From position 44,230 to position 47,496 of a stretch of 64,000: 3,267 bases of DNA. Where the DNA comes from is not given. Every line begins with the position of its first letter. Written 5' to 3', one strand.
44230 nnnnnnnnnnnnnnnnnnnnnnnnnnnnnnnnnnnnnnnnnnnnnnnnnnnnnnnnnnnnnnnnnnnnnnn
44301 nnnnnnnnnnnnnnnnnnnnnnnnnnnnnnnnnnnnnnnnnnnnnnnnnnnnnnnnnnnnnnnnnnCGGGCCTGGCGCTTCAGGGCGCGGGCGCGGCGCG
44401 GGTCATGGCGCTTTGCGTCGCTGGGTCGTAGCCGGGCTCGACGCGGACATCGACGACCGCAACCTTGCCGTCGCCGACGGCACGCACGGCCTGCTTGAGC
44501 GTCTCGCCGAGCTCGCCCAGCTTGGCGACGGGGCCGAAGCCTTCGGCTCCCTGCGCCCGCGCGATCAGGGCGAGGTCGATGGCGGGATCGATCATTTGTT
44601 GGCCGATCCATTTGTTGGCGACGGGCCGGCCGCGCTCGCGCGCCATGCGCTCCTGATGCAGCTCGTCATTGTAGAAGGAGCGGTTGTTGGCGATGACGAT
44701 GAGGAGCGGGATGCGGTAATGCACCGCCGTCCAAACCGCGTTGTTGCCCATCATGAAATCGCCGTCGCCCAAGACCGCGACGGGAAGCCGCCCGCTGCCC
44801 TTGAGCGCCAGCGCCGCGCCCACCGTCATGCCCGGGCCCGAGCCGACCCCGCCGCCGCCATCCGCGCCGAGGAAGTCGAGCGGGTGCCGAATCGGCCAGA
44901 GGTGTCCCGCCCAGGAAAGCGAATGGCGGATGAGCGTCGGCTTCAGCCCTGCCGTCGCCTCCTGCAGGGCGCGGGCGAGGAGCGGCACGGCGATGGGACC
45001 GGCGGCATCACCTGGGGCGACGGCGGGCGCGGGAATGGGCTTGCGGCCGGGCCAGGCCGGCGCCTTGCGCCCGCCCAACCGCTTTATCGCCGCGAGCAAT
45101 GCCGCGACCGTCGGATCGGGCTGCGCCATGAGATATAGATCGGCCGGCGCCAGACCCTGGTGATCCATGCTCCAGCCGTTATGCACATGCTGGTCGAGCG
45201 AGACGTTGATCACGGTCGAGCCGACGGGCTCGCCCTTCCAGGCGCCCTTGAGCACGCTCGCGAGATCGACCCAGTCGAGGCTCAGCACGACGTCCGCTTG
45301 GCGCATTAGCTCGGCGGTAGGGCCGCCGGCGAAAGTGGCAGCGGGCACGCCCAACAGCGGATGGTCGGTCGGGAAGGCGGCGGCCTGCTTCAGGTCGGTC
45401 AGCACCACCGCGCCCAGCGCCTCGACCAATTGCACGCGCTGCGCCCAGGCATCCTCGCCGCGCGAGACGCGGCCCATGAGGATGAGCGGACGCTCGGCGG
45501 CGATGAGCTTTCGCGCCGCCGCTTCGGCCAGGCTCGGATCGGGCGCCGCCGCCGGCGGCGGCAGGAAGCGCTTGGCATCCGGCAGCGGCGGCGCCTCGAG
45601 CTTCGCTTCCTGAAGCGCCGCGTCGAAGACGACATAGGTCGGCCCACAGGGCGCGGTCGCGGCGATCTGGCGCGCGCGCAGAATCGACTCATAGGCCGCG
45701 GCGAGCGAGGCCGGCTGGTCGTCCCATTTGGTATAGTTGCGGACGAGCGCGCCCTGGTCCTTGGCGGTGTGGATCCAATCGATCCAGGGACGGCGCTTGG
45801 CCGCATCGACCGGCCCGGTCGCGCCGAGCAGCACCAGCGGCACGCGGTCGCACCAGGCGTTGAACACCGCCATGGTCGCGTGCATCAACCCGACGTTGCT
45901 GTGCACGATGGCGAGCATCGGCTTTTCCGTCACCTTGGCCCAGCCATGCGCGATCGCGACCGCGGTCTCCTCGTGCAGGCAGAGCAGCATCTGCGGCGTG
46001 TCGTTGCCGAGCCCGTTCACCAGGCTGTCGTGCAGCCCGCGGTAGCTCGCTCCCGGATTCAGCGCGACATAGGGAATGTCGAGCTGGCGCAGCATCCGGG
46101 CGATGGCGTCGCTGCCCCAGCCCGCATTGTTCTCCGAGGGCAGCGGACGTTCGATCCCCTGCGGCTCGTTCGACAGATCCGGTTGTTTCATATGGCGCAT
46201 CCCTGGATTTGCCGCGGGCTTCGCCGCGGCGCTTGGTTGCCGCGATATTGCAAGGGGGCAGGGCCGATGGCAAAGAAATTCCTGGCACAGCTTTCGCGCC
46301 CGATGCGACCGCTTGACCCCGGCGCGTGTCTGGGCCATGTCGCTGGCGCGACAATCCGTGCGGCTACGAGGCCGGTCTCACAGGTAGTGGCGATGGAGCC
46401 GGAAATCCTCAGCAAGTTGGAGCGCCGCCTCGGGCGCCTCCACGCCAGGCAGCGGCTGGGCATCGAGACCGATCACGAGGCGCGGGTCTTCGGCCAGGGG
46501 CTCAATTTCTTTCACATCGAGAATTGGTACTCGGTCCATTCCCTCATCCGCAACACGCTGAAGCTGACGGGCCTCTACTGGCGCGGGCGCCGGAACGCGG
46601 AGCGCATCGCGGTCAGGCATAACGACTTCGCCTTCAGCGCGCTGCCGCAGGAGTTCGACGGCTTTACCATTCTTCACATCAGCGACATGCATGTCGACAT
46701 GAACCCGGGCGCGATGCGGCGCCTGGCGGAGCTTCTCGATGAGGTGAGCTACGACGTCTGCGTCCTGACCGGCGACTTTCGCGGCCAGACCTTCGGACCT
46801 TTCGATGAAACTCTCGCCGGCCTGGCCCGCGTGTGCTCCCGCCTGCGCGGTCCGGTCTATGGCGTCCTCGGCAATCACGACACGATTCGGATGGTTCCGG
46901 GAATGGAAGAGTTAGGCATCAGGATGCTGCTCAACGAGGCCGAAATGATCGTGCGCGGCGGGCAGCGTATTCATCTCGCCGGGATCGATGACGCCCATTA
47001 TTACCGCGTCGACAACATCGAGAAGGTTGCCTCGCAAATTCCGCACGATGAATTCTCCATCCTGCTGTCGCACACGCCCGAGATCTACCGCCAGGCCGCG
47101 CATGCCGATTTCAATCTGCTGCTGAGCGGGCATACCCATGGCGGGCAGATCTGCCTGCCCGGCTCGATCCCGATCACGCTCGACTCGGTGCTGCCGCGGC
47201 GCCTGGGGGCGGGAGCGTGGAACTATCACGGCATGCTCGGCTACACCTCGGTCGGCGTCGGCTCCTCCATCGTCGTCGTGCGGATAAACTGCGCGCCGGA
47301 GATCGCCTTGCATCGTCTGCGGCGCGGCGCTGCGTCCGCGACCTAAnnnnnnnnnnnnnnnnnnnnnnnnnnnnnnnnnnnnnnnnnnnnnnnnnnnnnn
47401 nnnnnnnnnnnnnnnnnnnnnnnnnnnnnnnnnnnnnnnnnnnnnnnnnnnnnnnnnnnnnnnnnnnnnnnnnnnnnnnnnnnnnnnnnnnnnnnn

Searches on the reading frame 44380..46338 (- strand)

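Call 10: search_protein_families(library=pfam, proteins=[window:44380-46338:-], max_evalue=0.001)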
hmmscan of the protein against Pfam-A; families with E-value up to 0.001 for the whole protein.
window:44380-46338:- (652 aa): 3 families
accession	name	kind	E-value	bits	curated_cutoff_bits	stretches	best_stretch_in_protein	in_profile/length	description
PF02775.26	TPP_enzyme_C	-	1.6e-21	77.1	21.9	1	475-631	7-151/151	Thiamine pyrophosphate enzyme, C-terminal TPP binding domain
PF02776.23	TPP_enzyme_N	-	2.3e-20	73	26.8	1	75-186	3-107/119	Thiamine pyrophosphate enzyme, N-terminal TPP binding domain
PF00205.28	TPP_enzyme_M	-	2e-11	44.2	30.4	1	272-354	2-84/137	Thiamine pyrophosphate enzyme, central domain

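Call 54: search_protein_families(library=ncbifam, proteins=[window:44380-46338:-], max_evalue=0.00001)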
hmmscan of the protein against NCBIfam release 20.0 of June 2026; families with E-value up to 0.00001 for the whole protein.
window:44380-46338:- (652 aa): 47 families (the best 25 are shown)
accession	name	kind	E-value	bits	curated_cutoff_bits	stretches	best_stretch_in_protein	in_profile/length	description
NF006203.0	PRK08327.1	equivalog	2.1e-65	221.3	456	1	76-634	12-569/571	thiamine pyrophosphate-requiring protein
NF005485.1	PRK07092.1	equivalog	1.6e-40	139.4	493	1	78-634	6-519/523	benzoylformate decarboxylase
NF006052.0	PRK08199.1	subfamily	4.1e-32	111.2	539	2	73-354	8-277/559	thiamine pyrophosphate protein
NF006122.0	PRK08266.1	subfamily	5.4e-32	111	571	2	75-422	6-328/543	hypothetical protein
NF004807.0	PRK06154.1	equivalog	1.2e-28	100.1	607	2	116-405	56-336/565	thiamine pyrophosphate-requiring protein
TIGR00118.1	acolac_lg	equivalog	6.9e-28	97.4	538.35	2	75-353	3-272/557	biosynthetic-type acetolactate synthase large subunit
TIGR03457.1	sulphoacet_xsc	equivalog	2.8e-26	92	676.4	2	117-354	42-269/579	sulfoacetaldehyde acetyltransferase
NF005039.0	PRK06456.1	equivalog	4.7e-26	91.4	868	2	85-330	14-256/572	acetolactate synthase large subunit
NF005713.0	PRK07525.1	subfamily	2.1e-25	89.2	620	2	117-354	46-273/592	sulfoacetaldehyde acetyltransferase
NF006378.0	PRK08617.1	equivalog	2.3e-25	89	510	2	72-355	7-279/556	acetolactate synthase AlsS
NF004710.0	PRK06048.1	equivalog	3.3e-24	85.3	976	2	75-330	10-257/561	acetolactate synthase large subunit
NF005712.0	PRK07524.1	subfamily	1.3e-23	83.3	500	1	109-620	35-519/536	5-guanidino-2-oxopentanoate decarboxylase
NF005760.0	PRK07586.1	equivalog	1.5e-23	83.5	363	2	494-622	383-506/514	acetolactate synthase large subunit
NF004919.0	PRK06276.1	equivalog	4.5e-22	78.1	866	2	473-635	392-540/582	acetolactate synthase large subunit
NF006016.1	PRK08155.1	equivalog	6.5e-22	77.7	870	1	75-354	5-274/554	acetolactate synthase large subunit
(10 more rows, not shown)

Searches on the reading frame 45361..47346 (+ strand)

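Call 10: search_protein_families(library=pfam, proteins=[window:45361-47346:+], max_evalue=0.001)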
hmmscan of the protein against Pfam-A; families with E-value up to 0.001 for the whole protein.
window:45361-47346:+ (661 aa): 2 families
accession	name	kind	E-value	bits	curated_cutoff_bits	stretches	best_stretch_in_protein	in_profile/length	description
PF00149.33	Metallophos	-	5.3e-12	47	21.5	1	435-594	1-190/191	Calcineurin-like phosphoesterase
PF12850.12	Metallophos_2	-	8.9e-07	29.5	27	1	436-593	2-117/154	Calcineurin-like phosphoesterase superfamily domain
